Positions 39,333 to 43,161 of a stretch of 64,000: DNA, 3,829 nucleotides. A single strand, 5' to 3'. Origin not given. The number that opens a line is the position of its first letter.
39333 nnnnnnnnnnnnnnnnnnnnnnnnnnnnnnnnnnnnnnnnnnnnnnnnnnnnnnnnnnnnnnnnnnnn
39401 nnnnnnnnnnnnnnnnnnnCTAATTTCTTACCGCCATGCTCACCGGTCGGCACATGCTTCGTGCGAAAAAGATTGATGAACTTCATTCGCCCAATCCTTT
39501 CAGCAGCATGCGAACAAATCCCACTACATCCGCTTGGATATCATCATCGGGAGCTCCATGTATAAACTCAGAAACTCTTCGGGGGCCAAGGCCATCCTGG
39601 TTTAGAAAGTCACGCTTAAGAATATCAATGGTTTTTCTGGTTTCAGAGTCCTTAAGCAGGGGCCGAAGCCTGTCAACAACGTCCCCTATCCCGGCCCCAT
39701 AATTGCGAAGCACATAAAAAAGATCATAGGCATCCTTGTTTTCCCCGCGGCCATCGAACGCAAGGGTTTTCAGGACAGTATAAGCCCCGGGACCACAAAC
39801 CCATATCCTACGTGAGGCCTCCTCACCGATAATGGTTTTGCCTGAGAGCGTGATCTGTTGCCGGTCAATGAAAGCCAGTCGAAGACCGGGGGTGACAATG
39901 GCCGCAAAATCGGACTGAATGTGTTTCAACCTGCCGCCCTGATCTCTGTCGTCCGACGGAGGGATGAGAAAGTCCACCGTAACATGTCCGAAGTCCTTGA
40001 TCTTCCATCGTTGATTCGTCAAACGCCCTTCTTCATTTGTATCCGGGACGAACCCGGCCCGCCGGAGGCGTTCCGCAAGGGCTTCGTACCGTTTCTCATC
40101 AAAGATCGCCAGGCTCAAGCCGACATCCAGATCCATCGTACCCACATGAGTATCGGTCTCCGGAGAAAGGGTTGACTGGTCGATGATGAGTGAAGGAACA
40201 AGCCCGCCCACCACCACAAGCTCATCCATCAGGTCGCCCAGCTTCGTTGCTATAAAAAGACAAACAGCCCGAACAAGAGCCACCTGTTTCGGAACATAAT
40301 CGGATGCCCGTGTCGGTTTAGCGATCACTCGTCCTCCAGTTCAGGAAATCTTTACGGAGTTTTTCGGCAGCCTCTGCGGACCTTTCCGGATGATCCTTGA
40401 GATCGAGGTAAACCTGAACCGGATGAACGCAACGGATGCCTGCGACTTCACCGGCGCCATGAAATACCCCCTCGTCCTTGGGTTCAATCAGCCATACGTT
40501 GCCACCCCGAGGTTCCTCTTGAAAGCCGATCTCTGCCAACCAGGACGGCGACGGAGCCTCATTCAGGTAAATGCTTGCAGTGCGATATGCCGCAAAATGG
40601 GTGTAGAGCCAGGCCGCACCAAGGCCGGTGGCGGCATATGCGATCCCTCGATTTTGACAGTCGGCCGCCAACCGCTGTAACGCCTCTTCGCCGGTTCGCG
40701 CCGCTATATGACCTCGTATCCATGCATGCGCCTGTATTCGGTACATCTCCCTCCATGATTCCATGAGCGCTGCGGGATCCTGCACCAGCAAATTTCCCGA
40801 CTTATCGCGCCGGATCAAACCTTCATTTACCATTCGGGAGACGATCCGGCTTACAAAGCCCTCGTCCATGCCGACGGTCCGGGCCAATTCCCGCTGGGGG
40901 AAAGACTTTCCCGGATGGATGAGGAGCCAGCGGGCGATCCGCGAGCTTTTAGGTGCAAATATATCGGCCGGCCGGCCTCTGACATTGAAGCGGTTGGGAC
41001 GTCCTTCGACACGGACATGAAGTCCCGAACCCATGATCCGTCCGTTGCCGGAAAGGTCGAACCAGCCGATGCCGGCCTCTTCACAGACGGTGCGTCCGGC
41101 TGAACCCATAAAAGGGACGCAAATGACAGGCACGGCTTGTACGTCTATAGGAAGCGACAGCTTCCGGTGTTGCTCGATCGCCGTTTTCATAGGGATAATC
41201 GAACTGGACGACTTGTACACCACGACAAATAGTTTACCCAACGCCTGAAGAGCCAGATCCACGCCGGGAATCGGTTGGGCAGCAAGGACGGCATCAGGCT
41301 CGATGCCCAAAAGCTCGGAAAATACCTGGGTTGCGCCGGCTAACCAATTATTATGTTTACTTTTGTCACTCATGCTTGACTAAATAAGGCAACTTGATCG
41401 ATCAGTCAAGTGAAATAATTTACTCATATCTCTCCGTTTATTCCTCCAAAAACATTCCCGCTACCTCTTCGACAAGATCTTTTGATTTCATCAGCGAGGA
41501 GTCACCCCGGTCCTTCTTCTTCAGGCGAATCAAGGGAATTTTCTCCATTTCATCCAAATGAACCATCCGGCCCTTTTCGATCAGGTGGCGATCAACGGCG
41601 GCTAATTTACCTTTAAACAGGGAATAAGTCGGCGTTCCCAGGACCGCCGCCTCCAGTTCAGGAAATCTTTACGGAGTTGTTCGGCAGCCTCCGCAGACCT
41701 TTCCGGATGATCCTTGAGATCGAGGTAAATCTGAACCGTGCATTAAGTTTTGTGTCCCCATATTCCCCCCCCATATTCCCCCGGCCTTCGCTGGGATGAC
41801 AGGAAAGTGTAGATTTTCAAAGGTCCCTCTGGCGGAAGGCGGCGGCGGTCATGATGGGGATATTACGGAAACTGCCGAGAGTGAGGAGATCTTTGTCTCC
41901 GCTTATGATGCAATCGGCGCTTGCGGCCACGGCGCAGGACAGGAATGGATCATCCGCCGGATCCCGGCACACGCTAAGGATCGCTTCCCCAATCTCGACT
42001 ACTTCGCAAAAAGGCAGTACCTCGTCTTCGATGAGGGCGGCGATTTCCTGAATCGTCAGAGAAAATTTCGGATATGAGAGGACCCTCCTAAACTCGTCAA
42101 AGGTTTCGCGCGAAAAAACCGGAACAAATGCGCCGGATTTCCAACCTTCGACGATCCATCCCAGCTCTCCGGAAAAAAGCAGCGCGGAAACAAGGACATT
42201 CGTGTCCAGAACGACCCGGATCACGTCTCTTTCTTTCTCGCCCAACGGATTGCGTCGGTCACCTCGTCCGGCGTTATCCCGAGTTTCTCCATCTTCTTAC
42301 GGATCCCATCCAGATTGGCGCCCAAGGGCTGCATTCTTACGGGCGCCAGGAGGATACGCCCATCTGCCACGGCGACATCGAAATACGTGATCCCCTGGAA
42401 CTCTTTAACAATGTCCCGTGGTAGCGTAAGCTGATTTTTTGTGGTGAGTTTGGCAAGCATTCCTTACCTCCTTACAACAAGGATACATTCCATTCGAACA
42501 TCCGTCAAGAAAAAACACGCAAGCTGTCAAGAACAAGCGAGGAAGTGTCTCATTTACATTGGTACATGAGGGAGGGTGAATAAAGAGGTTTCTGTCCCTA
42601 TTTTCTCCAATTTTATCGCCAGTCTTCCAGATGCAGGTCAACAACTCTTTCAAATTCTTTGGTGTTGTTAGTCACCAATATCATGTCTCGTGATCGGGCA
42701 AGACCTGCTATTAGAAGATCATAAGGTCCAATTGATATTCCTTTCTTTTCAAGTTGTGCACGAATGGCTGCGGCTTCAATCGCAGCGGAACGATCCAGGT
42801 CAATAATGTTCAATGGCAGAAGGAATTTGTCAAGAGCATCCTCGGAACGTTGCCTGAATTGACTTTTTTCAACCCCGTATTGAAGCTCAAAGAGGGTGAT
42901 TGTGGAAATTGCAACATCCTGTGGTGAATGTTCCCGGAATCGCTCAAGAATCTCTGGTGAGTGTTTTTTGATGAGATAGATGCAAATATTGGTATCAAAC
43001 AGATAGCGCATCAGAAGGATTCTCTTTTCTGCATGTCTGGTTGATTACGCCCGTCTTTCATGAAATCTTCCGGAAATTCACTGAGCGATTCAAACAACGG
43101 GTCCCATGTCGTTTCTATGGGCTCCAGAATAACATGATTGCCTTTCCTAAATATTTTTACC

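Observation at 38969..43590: Junction island: three direct copies of the 3-prime end of a DUF354 gene, each preceded by inserted TA / abortive-infection-like cassettes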

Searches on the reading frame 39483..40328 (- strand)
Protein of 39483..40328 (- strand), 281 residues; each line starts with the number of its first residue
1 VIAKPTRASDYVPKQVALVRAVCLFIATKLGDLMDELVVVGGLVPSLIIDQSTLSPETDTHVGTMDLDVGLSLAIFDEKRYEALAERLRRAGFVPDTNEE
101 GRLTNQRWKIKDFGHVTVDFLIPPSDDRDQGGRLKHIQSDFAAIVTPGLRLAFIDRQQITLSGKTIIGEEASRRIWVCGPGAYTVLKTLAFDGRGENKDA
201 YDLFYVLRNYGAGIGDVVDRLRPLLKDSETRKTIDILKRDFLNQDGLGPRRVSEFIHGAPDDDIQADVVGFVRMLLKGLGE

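Call 8: search_protein_families(library=pfam, proteins=[window:39486-40328:-], max_evalue=0.01)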
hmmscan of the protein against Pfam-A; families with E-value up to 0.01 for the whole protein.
window:39486-40328:- (281 aa): 0 families

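Call 9: find_encoding_contigs(protein=window:39483-40328:-, flank=10000, max_places=10)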
Protein window:39483-40328:- (281 aa): 6 contigs read that carry it; 5 places shown.
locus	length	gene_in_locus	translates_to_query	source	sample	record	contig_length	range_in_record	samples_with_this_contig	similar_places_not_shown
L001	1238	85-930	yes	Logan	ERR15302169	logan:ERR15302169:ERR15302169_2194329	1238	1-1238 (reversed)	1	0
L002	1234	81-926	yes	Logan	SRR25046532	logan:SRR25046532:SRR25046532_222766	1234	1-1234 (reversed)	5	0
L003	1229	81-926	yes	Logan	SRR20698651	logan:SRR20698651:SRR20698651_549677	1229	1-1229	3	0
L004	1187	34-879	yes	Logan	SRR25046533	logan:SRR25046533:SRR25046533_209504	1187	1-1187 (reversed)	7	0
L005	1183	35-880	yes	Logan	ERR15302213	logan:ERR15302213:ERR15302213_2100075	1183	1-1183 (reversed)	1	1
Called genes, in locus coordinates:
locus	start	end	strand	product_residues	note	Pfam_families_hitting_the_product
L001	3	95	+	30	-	?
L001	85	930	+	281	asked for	-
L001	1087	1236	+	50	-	?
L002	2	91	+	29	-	?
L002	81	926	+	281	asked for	-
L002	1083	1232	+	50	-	?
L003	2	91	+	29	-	?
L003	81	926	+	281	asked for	-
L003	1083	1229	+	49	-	?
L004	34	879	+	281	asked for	-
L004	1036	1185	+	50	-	?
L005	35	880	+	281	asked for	-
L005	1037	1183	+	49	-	?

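Call 39: search_protein_families(library=ncbifam, proteins=[window:39486-40328:-], max_evalue=0.01)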
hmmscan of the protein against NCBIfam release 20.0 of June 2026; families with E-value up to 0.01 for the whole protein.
window:39486-40328:- (281 aa): 0 families

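Call 40: search_protein_families(library=padloc, proteins=[window:39486-40328:-], max_evalue=0.01)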
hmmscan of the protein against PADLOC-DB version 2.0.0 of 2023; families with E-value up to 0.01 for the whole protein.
window:39486-40328:- (281 aa): 1 family
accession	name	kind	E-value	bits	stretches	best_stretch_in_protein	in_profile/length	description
PDLC04516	PDC-M21B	-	0.00012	19.8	1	25-121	14-100/234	-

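Call 69: search_solved_structures(query=window:39486-40328:-, max_evalue=1)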
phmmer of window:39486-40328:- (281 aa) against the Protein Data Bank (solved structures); distinct sequences matched with E-value up to 1: 2.
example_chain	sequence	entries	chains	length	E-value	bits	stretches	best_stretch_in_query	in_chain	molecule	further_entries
1jgc_A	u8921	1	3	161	0.23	13.8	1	187-262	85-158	bacterioferritin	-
3w1z_A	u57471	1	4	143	0.28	13.5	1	52-130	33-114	Heat shock protein 16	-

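Call 70: search_protein_families(library=pfam, proteins=[window:39486-40328:-], max_evalue=5)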
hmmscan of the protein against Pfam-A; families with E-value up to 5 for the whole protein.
window:39486-40328:- (281 aa): 1 family
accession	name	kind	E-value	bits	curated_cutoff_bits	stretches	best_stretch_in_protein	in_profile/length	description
PF08843.17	AbiEii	-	0.01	16.2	22.5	1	64-243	34-204/238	Nucleotidyl transferase AbiEii toxin, Type IV TA system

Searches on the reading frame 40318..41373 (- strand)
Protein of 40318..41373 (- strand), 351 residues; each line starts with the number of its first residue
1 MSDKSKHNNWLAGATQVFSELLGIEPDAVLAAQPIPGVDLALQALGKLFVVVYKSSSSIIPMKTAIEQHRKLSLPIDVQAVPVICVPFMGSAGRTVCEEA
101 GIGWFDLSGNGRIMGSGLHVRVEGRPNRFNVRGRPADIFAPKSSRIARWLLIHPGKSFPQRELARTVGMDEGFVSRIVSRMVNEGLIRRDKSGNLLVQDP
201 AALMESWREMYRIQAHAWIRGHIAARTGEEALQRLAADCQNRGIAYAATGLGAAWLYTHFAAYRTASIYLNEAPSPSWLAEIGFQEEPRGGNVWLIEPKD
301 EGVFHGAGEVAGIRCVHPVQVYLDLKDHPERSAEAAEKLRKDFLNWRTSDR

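Call 8: search_protein_families(library=pfam, proteins=[window:40321-41373:-], max_evalue=0.01)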
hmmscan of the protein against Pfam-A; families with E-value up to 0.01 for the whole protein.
window:40321-41373:- (351 aa): 9 families
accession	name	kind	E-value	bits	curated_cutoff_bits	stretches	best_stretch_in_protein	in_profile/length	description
PF13545.12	HTH_Crp_2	-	4.6e-08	33.3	27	1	145-205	2-69/70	Crp-like helix-turn-helix domain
PF12802.13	MarR_2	-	5.2e-07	30.2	27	1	144-190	8-53/61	MarR family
PF09952.14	AbiEi_2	-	8.1e-07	29.9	21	1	200-340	5-138/143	Transcriptional regulator, AbiEi antitoxin, Type IV TA system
PF13412.12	HTH_24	-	0.00037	20.5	21.9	1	159-188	19-48/48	Winged helix-turn-helix DNA-binding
PF01047.28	MarR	-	0.00045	20.5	24.6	1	158-192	18-52/59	MarR family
PF22451.2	NirdL-like_HTH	-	0.0013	18.7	27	1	159-188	18-47/47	Siroheme decarboxylase NirDL-like HTH domain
PF24034.1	DUF7343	-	0.0027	17.9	27.6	1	146-193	8-54/62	Domain of unknown function (DUF7343)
PF09339.16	HTH_IclR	-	0.0063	16.7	22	0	160-190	21-51/52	IclR helix-turn-helix domain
PF07848.18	PaaX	-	0.0076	16.9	24.8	0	163-194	29-60/70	PaaX-like protein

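Call 39: search_protein_families(library=ncbifam, proteins=[window:40321-41373:-], max_evalue=0.01)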
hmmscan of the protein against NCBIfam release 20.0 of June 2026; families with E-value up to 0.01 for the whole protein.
window:40321-41373:- (351 aa): 2 families
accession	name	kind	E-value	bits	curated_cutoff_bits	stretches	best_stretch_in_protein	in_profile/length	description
NF045593.1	bilirub_TF_BilQ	equivalog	0.004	16.8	125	1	160-192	47-79/135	bilirubin utilization transcriptional regulator BilQ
NF053777.1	Saro0803TransReg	equivalog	0.0088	15.7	200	0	151-195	45-89/140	Saro_0803 family transcriptional regulator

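Call 40: search_protein_families(library=padloc, proteins=[window:40321-41373:-], max_evalue=0.01)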
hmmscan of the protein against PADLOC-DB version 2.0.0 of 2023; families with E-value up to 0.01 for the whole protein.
window:40321-41373:- (351 aa): 2 families
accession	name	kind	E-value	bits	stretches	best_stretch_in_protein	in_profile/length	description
PDLC04368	PDC-M05A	-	3.7e-08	31.4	1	138-195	10-67/201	-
PDLC04369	PDC-M05A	-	1.6e-06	25.9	1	146-195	18-67/201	-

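Call 65: find_encoding_contigs(protein=window:40318-41373:-, flank=5000, max_places=4)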
Protein window:40318-41373:- (351 aa): no gene with exactly this product is on record in the collection.

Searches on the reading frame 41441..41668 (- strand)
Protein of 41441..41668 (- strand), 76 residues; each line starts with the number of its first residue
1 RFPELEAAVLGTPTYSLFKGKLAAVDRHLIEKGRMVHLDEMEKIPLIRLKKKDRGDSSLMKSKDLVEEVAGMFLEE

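Call 8: search_protein_families(library=pfam, proteins=[window:41441-41668:-], max_evalue=0.01)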
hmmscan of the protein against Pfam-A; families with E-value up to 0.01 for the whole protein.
window:41441-41668:- (76 aa): 1 family
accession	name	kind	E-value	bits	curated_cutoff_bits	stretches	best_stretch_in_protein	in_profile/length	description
PF04007.18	DUF354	-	2.2e-08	34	22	1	6-69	274-340/349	Protein of unknown function (DUF354)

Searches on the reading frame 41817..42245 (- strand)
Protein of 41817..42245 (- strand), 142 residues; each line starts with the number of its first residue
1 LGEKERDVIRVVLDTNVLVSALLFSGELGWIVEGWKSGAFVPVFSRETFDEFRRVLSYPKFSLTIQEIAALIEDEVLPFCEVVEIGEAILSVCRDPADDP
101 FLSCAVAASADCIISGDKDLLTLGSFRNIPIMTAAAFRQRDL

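Call 8: search_protein_families(library=pfam, proteins=[window:41820-42245:-], max_evalue=0.01)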
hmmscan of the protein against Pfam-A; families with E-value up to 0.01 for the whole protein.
window:41820-42245:- (142 aa): 3 families
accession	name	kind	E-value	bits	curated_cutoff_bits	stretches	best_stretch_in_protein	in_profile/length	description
PF13470.12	PIN_3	-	1.6e-22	80.9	27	1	10-119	1-115/115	PIN domain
PF01850.27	PIN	-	1e-06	29.8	23.6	1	11-120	1-114/120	PIN domain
PF10130.15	PIN_2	-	0.0043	17.7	22.4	0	12-124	1-119/133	PIN domain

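Call 34: find_encoding_contigs(protein=window:41817-42245:-, flank=10000, max_places=6)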
Protein window:41817-42245:- (142 aa): no gene with exactly this product is on record in the collection.

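Call 39: search_protein_families(library=ncbifam, proteins=[window:41820-42245:-], max_evalue=0.01)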
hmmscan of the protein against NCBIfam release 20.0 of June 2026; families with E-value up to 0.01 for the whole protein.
window:41820-42245:- (142 aa): 2 families
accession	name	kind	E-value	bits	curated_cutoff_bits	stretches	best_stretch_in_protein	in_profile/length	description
TIGR00305.1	TIGR00305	equivalog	1.5e-19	70.4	29.15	1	10-123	1-115/115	putative toxin-antitoxin system toxin component, PIN family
NF046100.1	RSP_2648_fam_PIN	equivalog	0.0044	17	170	1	11-115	1-103/177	RSP_2648 family PIN domain-containing protein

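Call 40: search_protein_families(library=padloc, proteins=[window:41820-42245:-], max_evalue=0.01)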
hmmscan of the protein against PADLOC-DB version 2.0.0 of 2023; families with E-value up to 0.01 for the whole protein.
window:41820-42245:- (142 aa): 0 families

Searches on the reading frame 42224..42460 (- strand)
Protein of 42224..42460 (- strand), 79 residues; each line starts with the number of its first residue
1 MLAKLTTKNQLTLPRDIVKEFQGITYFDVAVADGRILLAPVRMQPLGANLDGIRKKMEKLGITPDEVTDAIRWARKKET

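Call 8: search_protein_families(library=pfam, proteins=[window:42224-42460:-], max_evalue=0.01)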
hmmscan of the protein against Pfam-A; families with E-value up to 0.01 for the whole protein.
window:42224-42460:- (79 aa): 0 families

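Call 39: search_protein_families(library=ncbifam, proteins=[window:42224-42460:-], max_evalue=0.01)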
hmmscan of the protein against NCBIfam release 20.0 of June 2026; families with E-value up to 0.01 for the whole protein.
window:42224-42460:- (79 aa): 0 families

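Call 40: search_protein_families(library=padloc, proteins=[window:42224-42460:-], max_evalue=0.01)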
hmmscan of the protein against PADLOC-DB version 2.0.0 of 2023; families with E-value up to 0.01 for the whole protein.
window:42224-42460:- (79 aa): 0 families

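Call 70: search_protein_families(library=pfam, proteins=[window:42224-42460:-], max_evalue=5)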
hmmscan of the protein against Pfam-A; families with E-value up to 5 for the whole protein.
window:42224-42460:- (79 aa): 1 family
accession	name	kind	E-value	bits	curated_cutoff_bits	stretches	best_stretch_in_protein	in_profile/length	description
PF22470.1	Histone_HNS_N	-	0.13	12.7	24.5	1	49-69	57-77/79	H-NS histone-like proteins, N-terminal domain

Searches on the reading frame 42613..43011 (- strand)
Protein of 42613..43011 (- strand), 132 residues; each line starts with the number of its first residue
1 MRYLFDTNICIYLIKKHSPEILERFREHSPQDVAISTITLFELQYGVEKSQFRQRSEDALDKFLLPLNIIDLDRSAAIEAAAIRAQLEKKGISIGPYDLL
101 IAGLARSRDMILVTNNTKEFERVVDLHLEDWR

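Call 8: search_protein_families(library=pfam, proteins=[window:42616-43011:-], max_evalue=0.01)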
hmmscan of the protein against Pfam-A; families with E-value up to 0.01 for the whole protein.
window:42616-43011:- (132 aa): 1 family
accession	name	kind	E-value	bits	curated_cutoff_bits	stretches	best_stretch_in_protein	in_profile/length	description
PF01850.27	PIN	-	7.8e-19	68.9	23.6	1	3-123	1-117/120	PIN domain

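Call 39: search_protein_families(library=ncbifam, proteins=[window:42616-43011:-], max_evalue=0.01)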
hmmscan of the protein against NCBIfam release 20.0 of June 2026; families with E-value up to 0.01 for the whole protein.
window:42616-43011:- (132 aa): 3 families
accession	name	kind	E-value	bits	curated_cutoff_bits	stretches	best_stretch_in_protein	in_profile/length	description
NF047863.1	VapCLeptosp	equivalog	1.5e-51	174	140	1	3-131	1-129/130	type II toxin-antitoxin system tRNA(fMet)-specific endonuclease VapC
NF010285.0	PRK13725.1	subfamily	1.6e-37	128.4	143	1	2-131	3-131/132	tRNA(fMet)-specific endonuclease VapC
NF047959.1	TA_toxin_VapC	equivalog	7.7e-11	42.2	80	1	4-124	2-120/125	type II toxin-antitoxin system VapC family toxin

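Call 40: search_protein_families(library=padloc, proteins=[window:42616-43011:-], max_evalue=0.01)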
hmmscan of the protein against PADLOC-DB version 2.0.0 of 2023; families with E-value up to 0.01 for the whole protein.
window:42616-43011:- (132 aa): 0 families

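Call 64: find_encoding_contigs(protein=window:42613-43011:-, flank=5000, max_places=4)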
Protein window:42613-43011:- (132 aa): no gene with exactly this product is on record in the collection.
